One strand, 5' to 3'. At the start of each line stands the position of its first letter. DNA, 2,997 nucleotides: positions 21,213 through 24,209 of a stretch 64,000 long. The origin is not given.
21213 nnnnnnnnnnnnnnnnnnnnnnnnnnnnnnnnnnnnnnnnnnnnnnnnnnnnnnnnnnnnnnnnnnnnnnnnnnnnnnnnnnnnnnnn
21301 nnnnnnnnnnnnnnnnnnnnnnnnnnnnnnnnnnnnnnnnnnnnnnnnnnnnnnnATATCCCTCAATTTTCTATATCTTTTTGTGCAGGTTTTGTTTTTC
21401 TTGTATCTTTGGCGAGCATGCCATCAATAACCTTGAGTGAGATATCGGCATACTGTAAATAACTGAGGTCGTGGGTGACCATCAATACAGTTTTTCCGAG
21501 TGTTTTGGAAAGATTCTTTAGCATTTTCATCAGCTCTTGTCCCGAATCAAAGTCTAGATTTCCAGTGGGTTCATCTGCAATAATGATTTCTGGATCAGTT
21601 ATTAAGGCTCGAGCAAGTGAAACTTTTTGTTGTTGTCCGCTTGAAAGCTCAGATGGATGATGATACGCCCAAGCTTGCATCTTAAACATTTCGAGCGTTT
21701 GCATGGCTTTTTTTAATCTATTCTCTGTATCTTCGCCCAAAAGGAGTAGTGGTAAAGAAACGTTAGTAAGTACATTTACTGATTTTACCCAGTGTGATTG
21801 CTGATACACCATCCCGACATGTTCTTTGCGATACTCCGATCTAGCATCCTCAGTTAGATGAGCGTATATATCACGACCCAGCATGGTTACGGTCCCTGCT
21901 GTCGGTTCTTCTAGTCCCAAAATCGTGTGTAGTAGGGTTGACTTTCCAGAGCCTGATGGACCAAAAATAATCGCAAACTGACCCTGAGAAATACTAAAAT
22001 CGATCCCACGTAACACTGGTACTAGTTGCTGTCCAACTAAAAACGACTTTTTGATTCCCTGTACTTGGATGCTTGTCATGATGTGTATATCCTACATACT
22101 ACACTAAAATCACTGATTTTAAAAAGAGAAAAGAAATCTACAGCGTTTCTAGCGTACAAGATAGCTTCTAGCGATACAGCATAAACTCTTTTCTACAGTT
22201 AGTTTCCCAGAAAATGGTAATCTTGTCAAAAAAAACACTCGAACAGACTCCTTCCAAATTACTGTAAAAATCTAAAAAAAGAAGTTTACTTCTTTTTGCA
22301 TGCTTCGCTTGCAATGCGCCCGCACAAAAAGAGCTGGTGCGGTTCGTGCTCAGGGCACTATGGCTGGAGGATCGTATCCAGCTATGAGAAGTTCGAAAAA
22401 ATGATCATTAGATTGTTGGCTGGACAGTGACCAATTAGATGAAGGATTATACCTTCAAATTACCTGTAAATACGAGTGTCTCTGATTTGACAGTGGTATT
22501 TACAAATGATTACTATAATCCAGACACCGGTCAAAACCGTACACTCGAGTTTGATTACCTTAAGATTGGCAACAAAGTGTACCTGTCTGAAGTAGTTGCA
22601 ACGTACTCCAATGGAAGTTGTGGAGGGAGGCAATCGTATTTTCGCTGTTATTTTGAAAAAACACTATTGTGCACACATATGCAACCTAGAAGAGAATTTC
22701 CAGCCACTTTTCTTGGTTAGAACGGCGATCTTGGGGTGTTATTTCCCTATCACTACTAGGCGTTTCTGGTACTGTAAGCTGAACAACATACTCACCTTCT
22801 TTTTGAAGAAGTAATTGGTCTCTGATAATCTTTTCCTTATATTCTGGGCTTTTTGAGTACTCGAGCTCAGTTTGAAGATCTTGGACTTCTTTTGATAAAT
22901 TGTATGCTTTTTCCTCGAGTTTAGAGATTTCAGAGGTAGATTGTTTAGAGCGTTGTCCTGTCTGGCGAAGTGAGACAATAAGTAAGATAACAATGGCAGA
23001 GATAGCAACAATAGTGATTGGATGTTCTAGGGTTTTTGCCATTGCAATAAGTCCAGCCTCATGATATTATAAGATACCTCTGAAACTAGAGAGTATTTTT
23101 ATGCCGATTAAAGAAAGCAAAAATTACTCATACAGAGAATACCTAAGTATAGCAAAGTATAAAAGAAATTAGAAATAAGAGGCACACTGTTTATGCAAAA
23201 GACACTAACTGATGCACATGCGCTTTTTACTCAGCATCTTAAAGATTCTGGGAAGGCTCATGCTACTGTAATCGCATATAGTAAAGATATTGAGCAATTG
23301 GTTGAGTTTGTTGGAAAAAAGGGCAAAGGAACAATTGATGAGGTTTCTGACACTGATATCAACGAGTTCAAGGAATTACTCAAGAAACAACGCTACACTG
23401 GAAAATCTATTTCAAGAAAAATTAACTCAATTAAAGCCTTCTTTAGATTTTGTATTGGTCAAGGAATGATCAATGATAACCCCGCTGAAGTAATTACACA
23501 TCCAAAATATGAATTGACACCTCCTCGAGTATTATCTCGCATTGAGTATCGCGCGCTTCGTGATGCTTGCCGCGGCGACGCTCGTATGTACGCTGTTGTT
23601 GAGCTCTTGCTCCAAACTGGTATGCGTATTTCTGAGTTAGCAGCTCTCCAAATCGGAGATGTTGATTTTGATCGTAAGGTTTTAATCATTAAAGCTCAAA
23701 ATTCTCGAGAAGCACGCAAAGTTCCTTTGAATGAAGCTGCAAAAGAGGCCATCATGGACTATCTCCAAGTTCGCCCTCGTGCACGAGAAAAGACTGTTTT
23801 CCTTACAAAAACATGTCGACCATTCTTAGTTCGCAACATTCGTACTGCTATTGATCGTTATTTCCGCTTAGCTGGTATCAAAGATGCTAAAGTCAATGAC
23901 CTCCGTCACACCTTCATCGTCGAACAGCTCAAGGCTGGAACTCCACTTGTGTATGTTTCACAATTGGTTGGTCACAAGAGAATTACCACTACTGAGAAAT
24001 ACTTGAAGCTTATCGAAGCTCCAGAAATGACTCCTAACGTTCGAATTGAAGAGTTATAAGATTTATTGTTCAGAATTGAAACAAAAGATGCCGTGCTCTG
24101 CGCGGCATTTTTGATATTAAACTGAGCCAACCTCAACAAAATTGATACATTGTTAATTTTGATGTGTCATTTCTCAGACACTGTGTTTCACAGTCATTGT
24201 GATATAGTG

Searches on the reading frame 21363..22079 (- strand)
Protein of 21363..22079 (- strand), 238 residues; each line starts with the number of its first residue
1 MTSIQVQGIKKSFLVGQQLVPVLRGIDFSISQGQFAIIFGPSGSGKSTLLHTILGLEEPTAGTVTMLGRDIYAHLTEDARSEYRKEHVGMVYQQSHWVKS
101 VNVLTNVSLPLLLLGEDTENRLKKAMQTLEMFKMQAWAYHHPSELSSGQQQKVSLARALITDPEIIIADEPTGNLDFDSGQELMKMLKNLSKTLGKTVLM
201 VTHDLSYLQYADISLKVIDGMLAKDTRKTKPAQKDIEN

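Call 32: search_protein_families(library=pfam, proteins=[window:21363-22079:-], max_evalue=0.001)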
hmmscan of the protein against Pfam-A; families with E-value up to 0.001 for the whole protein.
window:21363-22079:- (238 aa): 7 families
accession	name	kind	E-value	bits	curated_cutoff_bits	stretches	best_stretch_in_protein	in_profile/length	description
PF00005.33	ABC_tran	-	3.4e-34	118.8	25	1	23-172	1-136/137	ABC transporter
PF13304.12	AAA_21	-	5.8e-08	33.6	27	0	142-205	235-300/304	AAA domain, putative AbiEii toxin, Type IV TA system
PF02463.25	SMC_N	-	5.8e-06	26.3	40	1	33-217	24-211/220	RecF/RecN/SMC N terminal domain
PF13401.12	AAA_22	-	0.00025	21.8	27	0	32-70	4-45/130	AAA domain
PF13555.12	AAA_29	-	0.00034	20.7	27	1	29-52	18-41/61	P-loop containing region of AAA domain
PF13166.12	AAA_13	-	0.00037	19.8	36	0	35-130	18-103/713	AAA domain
PF13481.12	AAA_25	-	0.00078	19.6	27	0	30-50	30-50/195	AAA domain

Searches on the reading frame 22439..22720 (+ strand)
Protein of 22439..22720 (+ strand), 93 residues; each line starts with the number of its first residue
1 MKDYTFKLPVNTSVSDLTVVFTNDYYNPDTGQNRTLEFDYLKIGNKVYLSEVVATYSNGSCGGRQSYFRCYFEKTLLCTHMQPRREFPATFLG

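Call 32: search_protein_families(library=pfam, proteins=[window:22439-22720:+], max_evalue=0.001)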
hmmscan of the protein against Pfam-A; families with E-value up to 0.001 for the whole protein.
window:22439-22720:+ (93 aa): 1 family
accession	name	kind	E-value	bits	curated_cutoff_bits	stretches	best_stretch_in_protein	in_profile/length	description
PF16841.11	CBM60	-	3.2e-09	37.6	28.2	1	1-55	35-88/91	Ca-dependent carbohydrate-binding module xylan-binding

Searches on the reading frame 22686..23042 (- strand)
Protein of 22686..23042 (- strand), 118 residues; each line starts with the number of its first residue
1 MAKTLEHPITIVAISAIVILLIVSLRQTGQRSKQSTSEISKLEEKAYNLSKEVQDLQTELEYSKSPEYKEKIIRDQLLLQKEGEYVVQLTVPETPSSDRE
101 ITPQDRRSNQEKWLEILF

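Call 32: search_protein_families(library=pfam, proteins=[window:22686-23042:-], max_evalue=0.001)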
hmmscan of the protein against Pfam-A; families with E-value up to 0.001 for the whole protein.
window:22686-23042:- (118 aa): 1 family
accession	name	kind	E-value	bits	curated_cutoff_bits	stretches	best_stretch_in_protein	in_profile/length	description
PF04977.20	DivIC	-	3.4e-09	36.8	28.9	1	16-89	3-77/80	Septum formation initiator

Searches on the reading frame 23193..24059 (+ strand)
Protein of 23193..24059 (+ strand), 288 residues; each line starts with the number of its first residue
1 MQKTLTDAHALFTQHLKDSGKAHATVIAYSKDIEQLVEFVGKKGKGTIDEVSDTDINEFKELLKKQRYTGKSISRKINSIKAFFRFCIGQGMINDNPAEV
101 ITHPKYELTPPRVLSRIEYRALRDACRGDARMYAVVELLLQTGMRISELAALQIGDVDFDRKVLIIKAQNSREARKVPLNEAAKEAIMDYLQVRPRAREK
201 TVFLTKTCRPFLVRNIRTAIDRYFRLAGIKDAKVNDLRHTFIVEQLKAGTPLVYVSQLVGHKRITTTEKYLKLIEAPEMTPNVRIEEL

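Call 32: search_protein_families(library=pfam, proteins=[window:23193-24059:+], max_evalue=0.001)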
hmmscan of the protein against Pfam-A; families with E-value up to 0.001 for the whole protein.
window:23193-24059:+ (288 aa): 4 families
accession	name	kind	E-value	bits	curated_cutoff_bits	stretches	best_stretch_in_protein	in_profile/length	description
PF00589.27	Phage_integrase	-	8.7e-31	107.4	27.1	1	114-272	3-167/172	Phage integrase family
PF02899.23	Phage_int_SAM_1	-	5.3e-11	43.1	22.3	1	11-90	3-82/83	Phage integrase, N-terminal SAM-like domain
PF13495.12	Phage_int_SAM_4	-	6.9e-09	36.4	27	1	12-86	5-77/85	Phage integrase, N-terminal SAM-like domain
PF13102.12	Phage_int_SAM_5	-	1.1e-07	32.6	22.3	1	11-98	5-93/98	Phage integrase SAM-like domain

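Call 86: search_protein_families(library=ncbifam, proteins=[window:23193-24059:+], max_evalue=0.01)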
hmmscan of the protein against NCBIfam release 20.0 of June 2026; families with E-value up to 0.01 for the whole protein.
window:23193-24059:+ (288 aa): 11 families
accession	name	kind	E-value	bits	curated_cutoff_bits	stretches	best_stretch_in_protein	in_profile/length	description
TIGR02225.1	recomb_XerD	equivalog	3.2e-48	164.6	329.6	1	12-272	3-273/290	site-specific tyrosine recombinase XerD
NF040815.2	recomb_XerA_Arch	equivalog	3.9e-47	161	220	1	12-273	3-254/263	site-specific tyrosine recombinase/integron integrase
TIGR02224.1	recomb_XerC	equivalog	1.4e-46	159.2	335.15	1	12-273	3-277/295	tyrosine recombinase XerC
NF001399.0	PRK00283.1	subfamily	1.7e-42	145.7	279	1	12-273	12-283/300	tyrosine recombinase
NF002331.0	PRK01287.1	subfamily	3.6e-29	101.9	371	1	2-272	23-311/365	site-specific tyrosine recombinase XerC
TIGR02249.1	integrase_gron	subfamily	9.6e-23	81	265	2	13-196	6-182/315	integron integrase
NF003462.0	PRK05084.1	equivalog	2.7e-20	72.4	267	1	129-275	194-346/360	tyrosine recombinase XerS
NF002685.0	PRK02436.1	equivalog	1.1e-14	54.8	178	1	22-272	15-245/245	site-specific tyrosine recombinase XerD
NF011946.0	PRK15417.1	equivalog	9.8e-14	51.2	435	1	25-191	33-192/337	integron integrase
NF007370.0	PRK09870.1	subfamily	1.4e-06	28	221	1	128-270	30-176/200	tyrosine-type DNA invertase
NF007371.0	PRK09871.1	subfamily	1.6e-06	27.8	222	1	125-270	19-171/198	tyrosine-type DNA invertase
